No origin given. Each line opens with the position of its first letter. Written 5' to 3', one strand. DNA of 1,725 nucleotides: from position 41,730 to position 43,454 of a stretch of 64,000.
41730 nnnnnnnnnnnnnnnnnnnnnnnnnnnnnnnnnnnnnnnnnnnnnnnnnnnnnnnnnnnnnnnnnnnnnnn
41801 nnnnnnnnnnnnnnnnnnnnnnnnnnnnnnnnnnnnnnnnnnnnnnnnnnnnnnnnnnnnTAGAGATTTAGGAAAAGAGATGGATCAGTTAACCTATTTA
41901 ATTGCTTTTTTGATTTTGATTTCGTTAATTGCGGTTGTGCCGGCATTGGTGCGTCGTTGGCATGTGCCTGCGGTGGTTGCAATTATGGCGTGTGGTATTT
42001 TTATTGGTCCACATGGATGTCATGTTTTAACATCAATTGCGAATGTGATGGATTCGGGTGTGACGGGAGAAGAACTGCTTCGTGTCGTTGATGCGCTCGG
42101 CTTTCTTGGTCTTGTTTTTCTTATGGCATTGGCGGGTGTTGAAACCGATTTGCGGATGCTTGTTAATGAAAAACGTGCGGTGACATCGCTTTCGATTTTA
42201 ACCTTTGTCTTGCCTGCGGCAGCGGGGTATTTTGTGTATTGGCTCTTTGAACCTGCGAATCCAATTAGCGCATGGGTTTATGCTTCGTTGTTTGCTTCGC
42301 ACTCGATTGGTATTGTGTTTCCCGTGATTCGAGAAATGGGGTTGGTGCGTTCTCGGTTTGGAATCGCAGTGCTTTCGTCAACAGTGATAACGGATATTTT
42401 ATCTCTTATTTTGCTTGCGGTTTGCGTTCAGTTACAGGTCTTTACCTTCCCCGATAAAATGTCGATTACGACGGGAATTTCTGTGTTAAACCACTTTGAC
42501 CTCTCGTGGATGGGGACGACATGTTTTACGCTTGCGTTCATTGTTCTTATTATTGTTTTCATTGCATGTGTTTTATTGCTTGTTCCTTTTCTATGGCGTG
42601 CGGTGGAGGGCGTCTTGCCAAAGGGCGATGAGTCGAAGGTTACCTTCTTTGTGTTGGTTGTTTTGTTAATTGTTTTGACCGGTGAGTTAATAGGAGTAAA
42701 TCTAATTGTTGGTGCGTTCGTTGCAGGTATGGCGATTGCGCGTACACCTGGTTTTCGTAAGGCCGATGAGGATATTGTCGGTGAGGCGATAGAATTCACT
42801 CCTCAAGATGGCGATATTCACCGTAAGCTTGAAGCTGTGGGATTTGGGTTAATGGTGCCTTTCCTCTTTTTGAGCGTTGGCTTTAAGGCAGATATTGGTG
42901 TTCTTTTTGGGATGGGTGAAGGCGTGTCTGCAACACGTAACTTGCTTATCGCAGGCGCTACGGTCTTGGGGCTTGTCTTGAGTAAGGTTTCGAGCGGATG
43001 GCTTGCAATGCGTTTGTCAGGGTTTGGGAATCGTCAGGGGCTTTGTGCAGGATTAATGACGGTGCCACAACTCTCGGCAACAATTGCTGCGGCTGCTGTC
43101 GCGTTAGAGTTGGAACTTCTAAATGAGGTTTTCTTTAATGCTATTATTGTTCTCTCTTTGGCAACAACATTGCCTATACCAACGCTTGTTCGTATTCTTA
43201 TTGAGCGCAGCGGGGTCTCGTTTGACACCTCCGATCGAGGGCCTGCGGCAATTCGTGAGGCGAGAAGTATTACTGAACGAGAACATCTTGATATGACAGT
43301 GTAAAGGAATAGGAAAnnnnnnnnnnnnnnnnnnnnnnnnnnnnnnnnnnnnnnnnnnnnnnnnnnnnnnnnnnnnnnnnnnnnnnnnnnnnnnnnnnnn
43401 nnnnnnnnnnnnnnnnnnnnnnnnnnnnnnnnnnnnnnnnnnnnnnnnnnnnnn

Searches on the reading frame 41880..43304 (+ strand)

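Call 33: search_protein_families(library=pfam, proteins=[window:41880-43304:+], max_evalue=0.00001)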
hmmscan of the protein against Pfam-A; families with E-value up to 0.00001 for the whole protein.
window:41880-43304:+ (474 aa): 1 family
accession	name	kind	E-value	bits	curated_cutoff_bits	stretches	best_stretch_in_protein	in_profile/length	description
PF00999.27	Na_H_Exchanger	-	8.2e-50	170.1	26.2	1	15-439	2-371/375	Sodium/hydrogen exchanger, transmembrane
